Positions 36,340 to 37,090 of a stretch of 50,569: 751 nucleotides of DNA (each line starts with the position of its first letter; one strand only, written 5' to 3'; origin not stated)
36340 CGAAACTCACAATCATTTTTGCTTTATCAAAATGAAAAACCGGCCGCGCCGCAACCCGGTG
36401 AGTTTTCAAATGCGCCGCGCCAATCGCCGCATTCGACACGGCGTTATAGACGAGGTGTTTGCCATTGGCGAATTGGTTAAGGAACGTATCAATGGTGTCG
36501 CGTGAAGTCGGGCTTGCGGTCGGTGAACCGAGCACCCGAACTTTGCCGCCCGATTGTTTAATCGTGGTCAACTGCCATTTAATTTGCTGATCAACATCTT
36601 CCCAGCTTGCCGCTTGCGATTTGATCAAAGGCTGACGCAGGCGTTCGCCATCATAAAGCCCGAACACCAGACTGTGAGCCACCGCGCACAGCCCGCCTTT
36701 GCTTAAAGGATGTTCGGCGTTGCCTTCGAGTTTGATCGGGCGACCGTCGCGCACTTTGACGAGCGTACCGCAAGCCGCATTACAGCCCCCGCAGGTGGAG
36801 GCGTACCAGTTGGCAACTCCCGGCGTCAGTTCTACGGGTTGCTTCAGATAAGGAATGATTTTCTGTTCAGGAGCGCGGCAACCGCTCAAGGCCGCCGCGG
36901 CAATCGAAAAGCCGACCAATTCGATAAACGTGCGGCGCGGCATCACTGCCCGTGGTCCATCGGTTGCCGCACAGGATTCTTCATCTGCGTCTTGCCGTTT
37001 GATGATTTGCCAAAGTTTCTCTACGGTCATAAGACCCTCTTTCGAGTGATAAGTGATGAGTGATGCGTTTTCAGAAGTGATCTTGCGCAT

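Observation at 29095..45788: Single co-directional gene string Rrf2-narC-narGHJI-actABCDE-actF::narK couples membrane nitrate reductase to alternative complex III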

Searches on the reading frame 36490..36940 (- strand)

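Call 72: search_solved_structures(query=window:36490-36940:-, max_evalue=0.01, show_alignments=4)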
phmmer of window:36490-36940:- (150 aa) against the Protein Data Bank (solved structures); distinct sequences matched with E-value up to 0.01: 29.
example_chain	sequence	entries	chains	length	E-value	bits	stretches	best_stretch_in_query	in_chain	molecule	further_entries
6f0k_B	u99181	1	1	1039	3.1e-26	95.4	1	2-145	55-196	Fe-S-cluster-containing hydrogenase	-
6btm_B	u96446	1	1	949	1.4e-22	83.5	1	21-147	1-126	Alternative Complex III subunit B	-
8k9e_B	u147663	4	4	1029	4.5e-20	75.4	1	2-145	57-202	Fe-S-cluster-containing hydrogenase components 1-like protein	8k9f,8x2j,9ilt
6lod_B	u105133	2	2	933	1.3e-16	64.2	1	22-145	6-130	Fe-S-cluster-containing hydrogenase components 1-like protein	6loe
6cz7_A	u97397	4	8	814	4.7e-10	42.9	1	38-119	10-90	ArrA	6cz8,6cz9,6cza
2vpw_A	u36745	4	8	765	1.1e-06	31.9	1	2-112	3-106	THIOSULFATE REDUCTASE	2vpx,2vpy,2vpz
1h0h_A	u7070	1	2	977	1.2e-06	31.8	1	46-135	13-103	FORMATE DEHYDROGENASE SUBUNIT ALPHA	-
2jim_A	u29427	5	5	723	3e-06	30.5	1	44-109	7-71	PERIPLASMIC NITRATE REDUCTASE | PROTEIN (PERIPLASMIC NITRATE REDUCTASE)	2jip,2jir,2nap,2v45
2nya_A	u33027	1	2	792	4.2e-06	30.1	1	44-114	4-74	Periplasmic nitrate reductase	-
6sdr_A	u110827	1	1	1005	1.2e-05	28.6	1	42-122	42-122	Formate dehydrogenase, alpha subunit, selenocysteine-containing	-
6sdv_A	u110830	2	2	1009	1.2e-05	28.6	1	42-122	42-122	Formate dehydrogenase, alpha subunit, selenocysteine-containing,Formate dehydrogenase, alp | Formate dehydrogenase, alpha subunit, selenocysteine-containing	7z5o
8cm7_A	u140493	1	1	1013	1.2e-05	28.6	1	42-122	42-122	Formate dehydrogenase, alpha subunit, selenocysteine-containing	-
9rjy_A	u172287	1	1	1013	1.2e-05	28.6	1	42-122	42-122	Formate dehydrogenase, alpha subunit, selenocysteine-containing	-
9rjz_A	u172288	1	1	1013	1.2e-05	28.6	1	42-122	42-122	Formate dehydrogenase, alpha subunit, selenocysteine-containing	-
8rcg_A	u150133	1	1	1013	1.2e-05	28.6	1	42-122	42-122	Formate dehydrogenase, alpha subunit, selenocysteine-containing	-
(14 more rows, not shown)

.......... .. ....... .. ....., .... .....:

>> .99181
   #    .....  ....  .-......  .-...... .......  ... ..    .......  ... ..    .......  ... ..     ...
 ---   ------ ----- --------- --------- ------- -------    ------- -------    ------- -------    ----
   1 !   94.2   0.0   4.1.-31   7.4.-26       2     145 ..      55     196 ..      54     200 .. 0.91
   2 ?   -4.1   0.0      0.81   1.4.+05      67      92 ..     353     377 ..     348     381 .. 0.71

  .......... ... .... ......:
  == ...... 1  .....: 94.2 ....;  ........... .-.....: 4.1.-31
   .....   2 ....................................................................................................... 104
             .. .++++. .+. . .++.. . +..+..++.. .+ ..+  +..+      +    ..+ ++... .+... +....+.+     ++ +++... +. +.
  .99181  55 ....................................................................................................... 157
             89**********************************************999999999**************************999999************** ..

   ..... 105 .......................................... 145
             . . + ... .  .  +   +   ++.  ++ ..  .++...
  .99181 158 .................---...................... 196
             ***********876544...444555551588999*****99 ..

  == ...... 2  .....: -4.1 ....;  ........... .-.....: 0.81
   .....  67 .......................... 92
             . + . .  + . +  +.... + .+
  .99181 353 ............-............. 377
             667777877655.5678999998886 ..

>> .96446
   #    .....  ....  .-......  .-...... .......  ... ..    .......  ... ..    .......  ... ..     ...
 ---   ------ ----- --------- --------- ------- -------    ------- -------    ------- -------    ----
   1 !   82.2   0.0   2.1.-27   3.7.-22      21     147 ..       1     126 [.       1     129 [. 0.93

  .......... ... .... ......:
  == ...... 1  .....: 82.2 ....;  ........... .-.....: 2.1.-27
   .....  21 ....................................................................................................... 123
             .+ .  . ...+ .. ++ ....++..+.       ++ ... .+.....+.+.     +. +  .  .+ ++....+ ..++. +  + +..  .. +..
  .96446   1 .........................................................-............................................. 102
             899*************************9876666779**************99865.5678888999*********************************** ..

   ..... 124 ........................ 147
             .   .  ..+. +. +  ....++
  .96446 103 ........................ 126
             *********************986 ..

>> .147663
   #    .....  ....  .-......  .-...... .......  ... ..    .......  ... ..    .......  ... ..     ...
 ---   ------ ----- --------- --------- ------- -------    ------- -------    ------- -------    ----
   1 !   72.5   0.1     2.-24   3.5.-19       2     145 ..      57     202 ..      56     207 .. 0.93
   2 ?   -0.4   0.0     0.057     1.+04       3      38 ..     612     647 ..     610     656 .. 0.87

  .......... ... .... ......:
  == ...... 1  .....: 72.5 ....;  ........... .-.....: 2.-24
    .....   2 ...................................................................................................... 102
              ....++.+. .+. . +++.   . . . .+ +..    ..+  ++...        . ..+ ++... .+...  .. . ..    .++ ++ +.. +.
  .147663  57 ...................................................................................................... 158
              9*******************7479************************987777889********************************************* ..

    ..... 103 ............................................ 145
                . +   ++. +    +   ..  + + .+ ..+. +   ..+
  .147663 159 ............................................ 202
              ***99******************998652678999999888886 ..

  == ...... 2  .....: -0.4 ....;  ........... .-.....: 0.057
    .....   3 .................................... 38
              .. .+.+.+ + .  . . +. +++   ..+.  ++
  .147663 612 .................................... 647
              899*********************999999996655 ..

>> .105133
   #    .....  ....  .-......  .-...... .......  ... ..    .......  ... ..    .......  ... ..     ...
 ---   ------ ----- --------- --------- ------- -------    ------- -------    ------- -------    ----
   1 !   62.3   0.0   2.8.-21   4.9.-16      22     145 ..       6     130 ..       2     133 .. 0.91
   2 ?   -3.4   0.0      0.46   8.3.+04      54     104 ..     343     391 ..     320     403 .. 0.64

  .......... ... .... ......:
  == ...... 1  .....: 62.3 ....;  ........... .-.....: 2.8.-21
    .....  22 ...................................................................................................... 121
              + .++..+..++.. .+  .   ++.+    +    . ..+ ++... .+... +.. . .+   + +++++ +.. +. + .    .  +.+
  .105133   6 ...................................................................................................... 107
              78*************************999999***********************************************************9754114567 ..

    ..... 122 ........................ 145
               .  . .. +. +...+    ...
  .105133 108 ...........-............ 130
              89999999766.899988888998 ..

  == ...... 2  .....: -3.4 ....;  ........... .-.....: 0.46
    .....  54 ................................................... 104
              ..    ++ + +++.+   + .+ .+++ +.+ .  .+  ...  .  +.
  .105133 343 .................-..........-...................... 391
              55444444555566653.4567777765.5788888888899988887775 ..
